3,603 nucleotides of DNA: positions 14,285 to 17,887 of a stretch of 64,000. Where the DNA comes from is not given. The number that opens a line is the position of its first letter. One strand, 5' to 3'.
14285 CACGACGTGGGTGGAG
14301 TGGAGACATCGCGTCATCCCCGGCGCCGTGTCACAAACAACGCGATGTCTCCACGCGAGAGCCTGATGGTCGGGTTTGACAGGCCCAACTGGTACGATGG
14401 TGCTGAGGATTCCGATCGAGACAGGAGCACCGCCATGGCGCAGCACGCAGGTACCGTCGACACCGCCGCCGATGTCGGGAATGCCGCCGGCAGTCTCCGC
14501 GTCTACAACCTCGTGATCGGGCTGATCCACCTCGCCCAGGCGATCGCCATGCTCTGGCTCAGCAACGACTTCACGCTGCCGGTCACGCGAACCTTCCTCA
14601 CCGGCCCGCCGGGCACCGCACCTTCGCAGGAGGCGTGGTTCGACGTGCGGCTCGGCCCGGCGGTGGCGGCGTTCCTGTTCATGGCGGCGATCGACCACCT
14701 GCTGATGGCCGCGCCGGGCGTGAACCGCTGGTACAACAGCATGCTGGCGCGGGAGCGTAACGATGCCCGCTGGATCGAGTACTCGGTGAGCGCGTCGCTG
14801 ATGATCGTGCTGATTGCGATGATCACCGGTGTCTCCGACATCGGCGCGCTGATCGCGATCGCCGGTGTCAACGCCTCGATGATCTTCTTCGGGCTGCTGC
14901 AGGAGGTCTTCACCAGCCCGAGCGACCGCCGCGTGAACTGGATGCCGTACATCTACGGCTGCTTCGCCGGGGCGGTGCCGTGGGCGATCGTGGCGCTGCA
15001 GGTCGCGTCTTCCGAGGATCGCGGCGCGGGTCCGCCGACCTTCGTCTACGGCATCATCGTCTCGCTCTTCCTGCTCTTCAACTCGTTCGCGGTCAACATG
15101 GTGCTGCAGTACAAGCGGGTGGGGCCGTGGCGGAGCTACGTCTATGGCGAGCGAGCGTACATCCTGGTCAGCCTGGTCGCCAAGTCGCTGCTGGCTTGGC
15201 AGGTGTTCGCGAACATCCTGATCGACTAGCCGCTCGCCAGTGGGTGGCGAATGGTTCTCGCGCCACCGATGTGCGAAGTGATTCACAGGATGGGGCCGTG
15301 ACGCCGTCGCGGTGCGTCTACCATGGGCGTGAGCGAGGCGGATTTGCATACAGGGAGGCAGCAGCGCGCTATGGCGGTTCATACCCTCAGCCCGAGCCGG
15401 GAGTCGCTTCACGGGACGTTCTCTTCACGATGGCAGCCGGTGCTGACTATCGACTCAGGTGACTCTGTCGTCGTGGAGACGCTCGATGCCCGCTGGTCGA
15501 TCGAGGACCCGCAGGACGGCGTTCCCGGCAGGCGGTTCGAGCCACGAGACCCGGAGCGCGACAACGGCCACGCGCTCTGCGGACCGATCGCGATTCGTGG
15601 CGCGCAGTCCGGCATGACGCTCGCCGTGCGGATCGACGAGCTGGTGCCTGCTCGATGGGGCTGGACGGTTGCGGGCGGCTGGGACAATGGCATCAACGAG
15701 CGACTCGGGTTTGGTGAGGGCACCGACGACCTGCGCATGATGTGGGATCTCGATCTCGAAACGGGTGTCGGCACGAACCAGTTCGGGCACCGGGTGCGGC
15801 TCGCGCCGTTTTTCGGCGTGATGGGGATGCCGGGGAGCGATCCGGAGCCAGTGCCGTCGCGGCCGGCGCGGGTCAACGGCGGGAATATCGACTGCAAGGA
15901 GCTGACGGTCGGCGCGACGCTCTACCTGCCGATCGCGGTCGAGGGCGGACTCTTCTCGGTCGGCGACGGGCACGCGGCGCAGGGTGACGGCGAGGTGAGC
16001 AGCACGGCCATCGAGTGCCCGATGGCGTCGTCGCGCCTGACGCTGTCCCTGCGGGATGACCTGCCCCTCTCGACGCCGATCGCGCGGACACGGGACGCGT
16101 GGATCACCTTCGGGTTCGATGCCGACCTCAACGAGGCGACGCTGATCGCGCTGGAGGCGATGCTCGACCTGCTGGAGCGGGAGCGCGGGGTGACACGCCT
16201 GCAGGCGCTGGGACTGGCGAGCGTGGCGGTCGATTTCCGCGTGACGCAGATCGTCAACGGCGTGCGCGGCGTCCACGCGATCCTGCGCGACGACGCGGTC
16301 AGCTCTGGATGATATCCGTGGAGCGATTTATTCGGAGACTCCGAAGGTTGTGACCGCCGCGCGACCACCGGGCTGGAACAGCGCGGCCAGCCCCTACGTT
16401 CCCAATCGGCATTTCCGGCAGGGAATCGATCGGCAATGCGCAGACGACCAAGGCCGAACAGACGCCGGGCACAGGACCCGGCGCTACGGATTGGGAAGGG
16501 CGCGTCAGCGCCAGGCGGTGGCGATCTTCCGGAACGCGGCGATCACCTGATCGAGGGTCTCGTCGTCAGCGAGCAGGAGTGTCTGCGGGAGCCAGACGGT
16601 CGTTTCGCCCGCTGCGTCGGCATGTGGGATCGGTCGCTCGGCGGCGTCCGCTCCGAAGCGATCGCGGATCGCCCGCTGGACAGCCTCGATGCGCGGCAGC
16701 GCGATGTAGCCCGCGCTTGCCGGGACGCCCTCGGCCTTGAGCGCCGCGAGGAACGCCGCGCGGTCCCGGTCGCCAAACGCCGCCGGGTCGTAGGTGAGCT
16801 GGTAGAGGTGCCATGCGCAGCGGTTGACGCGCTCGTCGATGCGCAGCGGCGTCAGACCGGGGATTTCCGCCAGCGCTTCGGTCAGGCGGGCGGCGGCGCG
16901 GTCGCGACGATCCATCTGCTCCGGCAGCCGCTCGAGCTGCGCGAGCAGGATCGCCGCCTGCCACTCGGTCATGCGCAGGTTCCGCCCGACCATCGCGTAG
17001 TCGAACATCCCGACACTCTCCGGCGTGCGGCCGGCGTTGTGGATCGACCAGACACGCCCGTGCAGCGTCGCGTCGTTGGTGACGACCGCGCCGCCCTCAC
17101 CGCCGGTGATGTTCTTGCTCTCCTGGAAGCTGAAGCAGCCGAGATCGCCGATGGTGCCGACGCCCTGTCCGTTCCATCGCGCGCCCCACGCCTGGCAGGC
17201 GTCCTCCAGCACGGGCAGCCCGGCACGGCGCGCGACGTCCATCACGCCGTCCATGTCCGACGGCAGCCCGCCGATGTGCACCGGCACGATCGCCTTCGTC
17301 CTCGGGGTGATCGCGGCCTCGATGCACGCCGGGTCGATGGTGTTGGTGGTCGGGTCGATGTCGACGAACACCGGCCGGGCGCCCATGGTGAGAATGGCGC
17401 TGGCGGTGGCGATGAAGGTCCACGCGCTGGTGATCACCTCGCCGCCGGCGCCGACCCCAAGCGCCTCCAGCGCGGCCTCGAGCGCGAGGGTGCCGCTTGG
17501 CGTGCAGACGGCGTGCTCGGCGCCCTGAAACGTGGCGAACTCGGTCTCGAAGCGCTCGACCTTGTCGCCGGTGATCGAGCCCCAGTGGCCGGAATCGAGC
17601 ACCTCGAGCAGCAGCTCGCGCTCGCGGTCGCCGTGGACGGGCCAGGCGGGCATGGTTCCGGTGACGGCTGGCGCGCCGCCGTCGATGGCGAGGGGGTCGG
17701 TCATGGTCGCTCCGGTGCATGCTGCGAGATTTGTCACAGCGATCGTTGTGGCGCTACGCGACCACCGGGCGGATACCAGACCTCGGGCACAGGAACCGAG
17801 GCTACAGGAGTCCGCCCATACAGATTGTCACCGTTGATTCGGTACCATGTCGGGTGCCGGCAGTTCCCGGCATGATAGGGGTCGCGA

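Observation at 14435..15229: Complete heliorhodopsin gene, transcriptionally isolated and without retinal-synthesis genes nearby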

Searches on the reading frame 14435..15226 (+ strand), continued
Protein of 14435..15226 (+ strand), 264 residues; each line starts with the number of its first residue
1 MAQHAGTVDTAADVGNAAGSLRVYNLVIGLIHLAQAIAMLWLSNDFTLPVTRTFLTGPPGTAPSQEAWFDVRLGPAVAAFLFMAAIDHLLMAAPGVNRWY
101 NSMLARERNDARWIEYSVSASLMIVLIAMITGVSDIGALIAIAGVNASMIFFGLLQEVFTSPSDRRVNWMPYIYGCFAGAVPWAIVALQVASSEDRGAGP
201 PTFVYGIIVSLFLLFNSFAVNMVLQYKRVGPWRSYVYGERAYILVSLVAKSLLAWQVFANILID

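Call 17: find_encoding_contigs(protein=P0088, flank=7000, max_places=1)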
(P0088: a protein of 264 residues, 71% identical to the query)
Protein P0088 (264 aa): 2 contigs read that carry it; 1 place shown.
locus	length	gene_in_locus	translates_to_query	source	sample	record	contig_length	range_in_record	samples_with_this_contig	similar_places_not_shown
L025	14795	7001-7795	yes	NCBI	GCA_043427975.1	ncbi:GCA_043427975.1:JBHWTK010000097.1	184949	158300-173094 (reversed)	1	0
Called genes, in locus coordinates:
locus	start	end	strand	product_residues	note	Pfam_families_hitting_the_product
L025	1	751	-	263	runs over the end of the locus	PF01209:Ubie_methyltran, PF13489:Methyltransf_23, PF01728:FtsJ (weak), PF13847:Methyltransf_31, PF08241:Methyltransf_11, PF08242:Methyltransf_12, PF13649:Methyltransf_25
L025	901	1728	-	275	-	PF13191:AAA_16 (weak), PF20720:nSTAND3 (weak), PF13238:AAA_18 (weak)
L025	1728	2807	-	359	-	PF02421:FeoB_N (faint), PF03193:RsgA_GTPase, PF00005:ABC_tran (faint), PF01926:MMR_HSR1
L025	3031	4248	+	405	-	PF04389:Peptidase_M28, PF01546:Peptidase_M20, PF07687:M20_dimer (weak)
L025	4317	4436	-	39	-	PF13561:adh_short_C2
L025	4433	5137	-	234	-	PF00106:adh_short, PF08659:KR, PF13561:adh_short_C2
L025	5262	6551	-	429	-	PF01336:tRNA_anti-codon, PF00152:tRNA-synt_2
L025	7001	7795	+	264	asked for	PF18761:Heliorhodopsin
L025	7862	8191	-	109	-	PF00893:Multi_Drug_Res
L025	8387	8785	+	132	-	PF00903:Glyoxalase, PF12681:Glyoxalase_2, PF18029:Glyoxalase_6 (faint)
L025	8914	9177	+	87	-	-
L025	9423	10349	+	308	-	PF00892:EamA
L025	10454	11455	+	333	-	-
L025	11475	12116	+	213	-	PF00296:Bac_luciferase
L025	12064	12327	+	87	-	-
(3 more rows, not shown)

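Call 18: find_encoding_contigs(protein=P0108, flank=7000, max_places=1)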
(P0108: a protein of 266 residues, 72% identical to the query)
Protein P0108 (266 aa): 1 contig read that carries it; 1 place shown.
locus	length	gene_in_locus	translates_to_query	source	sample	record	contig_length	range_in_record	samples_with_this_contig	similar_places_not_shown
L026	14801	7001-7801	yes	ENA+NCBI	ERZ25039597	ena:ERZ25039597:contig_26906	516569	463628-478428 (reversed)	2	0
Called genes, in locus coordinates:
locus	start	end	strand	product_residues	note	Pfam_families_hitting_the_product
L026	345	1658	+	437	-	PF01935:DUF87, PF13401:AAA_22 (faint)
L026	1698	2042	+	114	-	PF07885:Ion_trans_2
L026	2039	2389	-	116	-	PF04237:YjbR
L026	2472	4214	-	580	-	PF02129:Peptidase_S15, PF08530:PepX_C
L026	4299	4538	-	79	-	PF13560:HTH_31, PF13744:HTH_37 (weak), PF13443:HTH_26 (weak), PF01381:HTH_3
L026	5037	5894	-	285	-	PF08530:PepX_C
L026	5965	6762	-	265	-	PF02129:Peptidase_S15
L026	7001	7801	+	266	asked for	PF18761:Heliorhodopsin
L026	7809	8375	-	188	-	-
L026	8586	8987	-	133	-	-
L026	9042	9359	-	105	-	-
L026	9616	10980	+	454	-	PF00082:Peptidase_S8, PF00754:F5_F8_type_C (weak), PF22633:F5_F8_type_C_2 (weak), PF00754:F5_F8_type_C, PF22633:F5_F8_type_C_2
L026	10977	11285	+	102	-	-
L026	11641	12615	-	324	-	PF19420:DDAH_eukar, PF02274:ADI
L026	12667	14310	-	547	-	-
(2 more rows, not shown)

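Call 51: predict_structure(alignment_id=A1)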
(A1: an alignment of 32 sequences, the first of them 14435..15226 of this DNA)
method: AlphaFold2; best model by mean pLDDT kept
length: 264 residues; sequences in the alignment: 32
mean_pLDDT: 78.2   pTM: 0.74
mean pLDDT of the five models: 78.2, 76.2, 74.8, 73.3, 70.7
residues with pLDDT >= 90: 50; 70-90: 159; 50-70: 48; < 50: 7
segments of 3 or more residues with pLDDT < 50: 1-6
pLDDT, mean of each block of 10 residues (from residue 1): 51 90 95 93 75 67 70 83 93 93 88 82 76 69 76 71 69 70 77 69 77 76 79 88 88 79 54
secondary structure, 60 per line:
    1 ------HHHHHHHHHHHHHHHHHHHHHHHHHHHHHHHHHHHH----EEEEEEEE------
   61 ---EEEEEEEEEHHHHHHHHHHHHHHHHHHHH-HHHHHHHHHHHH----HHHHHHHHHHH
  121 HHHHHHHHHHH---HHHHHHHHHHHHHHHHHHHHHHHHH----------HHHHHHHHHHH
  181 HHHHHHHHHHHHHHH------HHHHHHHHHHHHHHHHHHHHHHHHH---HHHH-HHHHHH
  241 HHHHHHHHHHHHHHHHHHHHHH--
elements in order: H7-42 E47-54 E64-72 H73-92 H94-105 H110-131 H135-159 H170-195 H202-226 H230-233 H235-262

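Call 54: search_protein_families(library=pfam, proteins=[L002:1156-3438:-, L006:8567-9727:+, L006:10897-13419:-, L007:4621-5157:+, L008:1465-1983:-, L009:2630-3019:-, L010:1081-1947:-, L011:5436-6698:+, L012:2127-5126:+, L012:3-1370:-], max_evalue=0.0001)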
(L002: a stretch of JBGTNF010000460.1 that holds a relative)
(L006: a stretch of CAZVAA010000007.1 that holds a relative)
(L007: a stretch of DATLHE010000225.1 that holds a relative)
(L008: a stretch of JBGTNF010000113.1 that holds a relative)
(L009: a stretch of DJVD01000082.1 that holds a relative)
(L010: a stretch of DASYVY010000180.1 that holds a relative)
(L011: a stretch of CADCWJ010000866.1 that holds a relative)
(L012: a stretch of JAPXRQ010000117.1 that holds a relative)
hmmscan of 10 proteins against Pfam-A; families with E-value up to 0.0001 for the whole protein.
L002:1156-3438:- (761 aa): 0 families

L006:8567-9727:+ (387 aa): 3 families
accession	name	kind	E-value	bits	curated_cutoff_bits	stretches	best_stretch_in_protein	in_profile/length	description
PF08239.17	SH3_3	-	8e-15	55.2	27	1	67-120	1-50/54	Bacterial SH3 domain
PF01832.25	Glucosaminidase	-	3.2e-05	25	30.2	1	250-337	3-86/123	Mannosyl-glycoprotein endo-beta-N-acetylglucosaminidase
PF06347.19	SH3_4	-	0.0001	22.5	24.1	0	68-119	4-50/56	Bacterial SH3 domain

L006:10897-13419:- (841 aa): 2 families
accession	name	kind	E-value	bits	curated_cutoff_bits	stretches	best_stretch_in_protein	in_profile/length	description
PF20256.3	MoCoBD_2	-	3.9e-47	161.5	27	2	119-251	49-179/283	Molybdopterin cofactor-binding domain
PF02738.23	MoCoBD_1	-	4.3e-21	75.6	27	1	423-636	25-242/244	Molybdopterin cofactor-binding domain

L007:4621-5157:+ (179 aa): 2 families
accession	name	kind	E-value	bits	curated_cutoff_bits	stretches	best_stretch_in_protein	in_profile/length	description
PF01243.27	PNPOx_N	-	6.6e-11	43.1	28.1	1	30-166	4-119/120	Pyridoxamine 5'-phosphate oxidase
PF12900.13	Pyridox_ox_2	-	1e-06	29.2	27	1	32-131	6-98/140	Pyridoxamine 5'-phosphate oxidase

L008:1465-1983:- (173 aa): 2 families
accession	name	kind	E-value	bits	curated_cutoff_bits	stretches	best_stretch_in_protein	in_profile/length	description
PF04075.20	F420H2_quin_red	-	9.8e-38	129.7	22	1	25-152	4-129/130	F420H(2)-dependent quinone reductase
PF01243.27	PNPOx_N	-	1.5e-06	29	28.1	1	45-141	11-103/120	Pyridoxamine 5'-phosphate oxidase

L009:2630-3019:- (130 aa): 1 family
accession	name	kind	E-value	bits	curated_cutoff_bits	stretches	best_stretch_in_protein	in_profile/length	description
PF00893.25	Multi_Drug_Res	-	4.9e-18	65.9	23.7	1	25-115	1-91/93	Small Multidrug Resistance protein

L010:1081-1947:- (289 aa): 2 families
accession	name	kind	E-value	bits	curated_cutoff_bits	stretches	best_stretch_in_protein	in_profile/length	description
PF13468.12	Glyoxalase_3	-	1e-42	146.6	25.1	1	32-210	1-175/176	Glyoxalase-like domain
PF13669.12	Glyoxalase_4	-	3.4e-09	37.4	27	1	33-135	1-100/109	Glyoxalase/Bleomycin resistance protein/Dioxygenase superfamily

L011:5436-6698:+ (421 aa): 1 family
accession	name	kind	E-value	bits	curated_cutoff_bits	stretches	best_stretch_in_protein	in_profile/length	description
PF01408.29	GFO_IDH_MocA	-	7.3e-22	78.8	24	1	55-178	1-120/120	Oxidoreductase family, NAD-binding Rossmann fold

L012:2127-5126:+ (1000 aa): 4 families
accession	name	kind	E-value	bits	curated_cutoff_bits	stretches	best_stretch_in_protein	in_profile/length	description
PF00082.27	Peptidase_S8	-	2.5e-38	132.5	21.8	1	174-430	6-280/288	Subtilase family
PF00754.31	F5_F8_type_C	-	1.5e-27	96.7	28.2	3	874-996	5-127/127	F5/8 type C domain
PF22633.2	F5_F8_type_C_2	-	1.1e-21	77.7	27.8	2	643-730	4-90/91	NedA-like, galactose-binding domain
PF05922.21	Inhibitor_I9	-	6.9e-08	33.5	21.2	1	94-139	35-80/82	Peptidase inhibitor I9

L012:3-1370:- (456 aa): 2 families
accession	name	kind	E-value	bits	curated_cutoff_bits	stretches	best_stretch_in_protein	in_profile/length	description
PF02129.25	Peptidase_S15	-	1.1e-56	192.9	23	1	94-363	1-261/262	X-Pro dipeptidyl-peptidase (S15 family)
PF08530.16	PepX_C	-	3.3e-06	27.6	22.5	1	404-446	1-44/217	X-Pro dipeptidyl-peptidase C-terminal non-catalytic domain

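Call 55: fold_search(model_id=the predicted structure, library=pdb)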
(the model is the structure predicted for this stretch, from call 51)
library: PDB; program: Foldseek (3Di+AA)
matches with E <= 10: 646; with E <= 0.001: 15
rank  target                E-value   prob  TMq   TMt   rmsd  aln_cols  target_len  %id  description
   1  6su3_A                5.9e-17  1.00  0.78  0.81   3.1       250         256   48  Crystal structure of the 48C12 heliorhodopsin in the violet form at pH 8.8 (released 2019-12-11)
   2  6su3_X                1.3e-16  1.00  0.77  0.79   3.2       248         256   49  Crystal structure of the 48C12 heliorhodopsin in the violet form at pH 8.8 (released 2019-12-11)
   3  6su4_A                2.4e-16  1.00  0.78  0.81   3.2       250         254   48  Crystal structure of the 48C12 heliorhodopsin in the blue form at pH 4.3 (released 2019-12-11)
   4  6su4_X                2.9e-16  1.00  0.78  0.81   3.2       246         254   49  Crystal structure of the 48C12 heliorhodopsin in the blue form at pH 4.3 (released 2019-12-11)
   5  6is6                  5.1e-15  1.00  0.78  0.82   3.2       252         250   41  Crystal structure of Thermoplasmatales archaeon heliorhodopsin (released 2019-09-25)
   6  6uh3_B                5.6e-15  1.00  0.79  0.84   3.1       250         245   43  Crystal structure of bacterial heliorhodopsin 48C12 (released 2019-12-04)
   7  6uh3_A                6.2e-15  1.00  0.78  0.83   3.1       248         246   42  Crystal structure of bacterial heliorhodopsin 48C12 (released 2019-12-04)
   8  7u55                  2.6e-14  1.00  0.75  0.80   3.5       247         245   41  Crystal structure of Thermoplasmatales archaeon heliorhodopsin at pH 4.5 (released 2022-09-07)
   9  7clj                  2.9e-14  1.00  0.79  0.83   3.0       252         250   39  Crystal structure of Thermoplasmatales archaeon heliorhodopsin E108D mutant (released 2020-09-02)
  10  9ljj_A                3.8e-14  1.00  0.78  0.81   3.3       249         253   48  cryo-EM structure of a nanobody bound heliorhodopsin (released 2025-02-12)
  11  9cdc                  2.3e-04  1.00  0.59  0.65   8.0       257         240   13  Kalium channelrhodopsin 1 C110A mutant from Hyphochytrium catenoides, Dark State (released 2025-02-19)
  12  5azd_A                6.9e-04  1.00  0.60  0.63   4.4       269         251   11  Crystal structure of thermophilic rhodopsin. (released 2016-04-27)
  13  5azd_C                7.2e-04  1.00  0.56  0.58   5.4       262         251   11  Crystal structure of thermophilic rhodopsin. (released 2016-04-27)
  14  6nwd                  7.6e-04  1.00  0.53  0.56   6.7       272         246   13  X-ray Crystallographic structure of Gloeobacter rhodopsin (released 2019-08-14)
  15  7bmh_A                7.9e-04  1.00  0.57  0.60   7.0       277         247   17  Crystal structure of a light-driven proton pump LR (Mac) from Leptosphaeria maculans (released 2021-07-07)
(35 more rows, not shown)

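Call 58: search_dna_similar(query=window:14435-15226:+, collection=plasmids, mode=protein, max_rows=10)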
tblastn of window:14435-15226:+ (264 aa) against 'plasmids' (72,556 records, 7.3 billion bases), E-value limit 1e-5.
Records with a match: 2; places in all: 2; records where one place covers at least 80% of the query: 2.
Best place of each record, by identity: <60% 2.
By first word of the organism name: Chloroflexota 1; Lactococcus 1.
By predicted mobility (MOB-suite, as given by PLSDB): non-mobilizable 1; mobilizable 1.
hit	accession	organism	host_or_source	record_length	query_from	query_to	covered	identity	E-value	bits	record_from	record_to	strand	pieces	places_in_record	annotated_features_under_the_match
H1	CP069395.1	Chloroflexota bacterium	single cell,cold seep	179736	9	262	96%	43.0%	1e-62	219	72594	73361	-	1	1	heR: heliorhodopsin HeR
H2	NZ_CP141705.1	Lactococcus petauri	Ictalurus sp.,cell culture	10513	20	262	92%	41.7%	4e-50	183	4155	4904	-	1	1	heR: heliorhodopsin HeR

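Call 59: search_dna_similar(query=window:14435-15226:+, collection=phages, mode=protein, max_rows=10)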
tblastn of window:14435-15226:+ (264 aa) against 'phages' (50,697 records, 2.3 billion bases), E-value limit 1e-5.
No match.

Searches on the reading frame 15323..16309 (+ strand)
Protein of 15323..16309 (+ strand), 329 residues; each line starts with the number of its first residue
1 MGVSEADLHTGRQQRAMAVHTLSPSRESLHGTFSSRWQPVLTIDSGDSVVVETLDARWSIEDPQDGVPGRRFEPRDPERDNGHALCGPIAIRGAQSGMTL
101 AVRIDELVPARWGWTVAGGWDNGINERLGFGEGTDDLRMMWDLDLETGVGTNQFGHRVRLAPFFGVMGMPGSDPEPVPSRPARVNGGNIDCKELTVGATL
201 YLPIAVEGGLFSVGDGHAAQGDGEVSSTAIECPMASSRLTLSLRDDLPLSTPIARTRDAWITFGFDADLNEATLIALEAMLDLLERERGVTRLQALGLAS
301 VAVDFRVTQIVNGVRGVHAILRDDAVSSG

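Call 13: search_protein_families(library=pfam, proteins=[window:15323-16309:+], max_evalue=0.001)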
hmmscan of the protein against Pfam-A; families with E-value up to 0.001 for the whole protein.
window:15323-16309:+ (329 aa): 1 family
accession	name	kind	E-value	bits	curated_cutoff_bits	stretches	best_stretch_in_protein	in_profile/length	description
PF03069.20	FmdA_AmdA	-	1.5e-28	100.3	27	2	181-312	205-356/373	Acetamidase/Formamidase family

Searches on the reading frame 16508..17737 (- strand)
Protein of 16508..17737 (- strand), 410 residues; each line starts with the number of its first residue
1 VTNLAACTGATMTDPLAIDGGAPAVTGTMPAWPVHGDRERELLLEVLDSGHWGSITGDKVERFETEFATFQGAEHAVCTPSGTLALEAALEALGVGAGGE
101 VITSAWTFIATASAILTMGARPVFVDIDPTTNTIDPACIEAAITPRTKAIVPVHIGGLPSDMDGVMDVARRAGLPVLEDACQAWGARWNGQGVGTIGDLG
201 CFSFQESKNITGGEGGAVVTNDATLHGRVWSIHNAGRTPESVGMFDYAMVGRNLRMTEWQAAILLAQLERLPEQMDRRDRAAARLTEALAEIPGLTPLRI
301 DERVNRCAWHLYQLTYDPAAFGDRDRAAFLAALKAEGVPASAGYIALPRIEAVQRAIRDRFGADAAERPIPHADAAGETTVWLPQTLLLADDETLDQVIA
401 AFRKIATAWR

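Call 13: search_protein_families(library=pfam, proteins=[window:16508-17737:-], max_evalue=0.001)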
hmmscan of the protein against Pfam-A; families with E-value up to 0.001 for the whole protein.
window:16508-17737:- (410 aa): 3 families
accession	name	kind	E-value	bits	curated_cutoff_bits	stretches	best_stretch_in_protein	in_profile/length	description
PF01041.23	DegT_DnrJ_EryC1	-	5.6e-108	361.8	19.8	1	37-402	5-359/360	DegT/DnrJ/EryC1/StrS aminotransferase family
PF01212.27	Beta_elim_lyase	-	6.9e-09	35.9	27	1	59-298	33-274/288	Beta-eliminating lyase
PF01053.26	Cys_Met_Meta_PP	-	2.3e-06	26.9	27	1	61-186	55-180/381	Cys/Met metabolism PLP-dependent enzyme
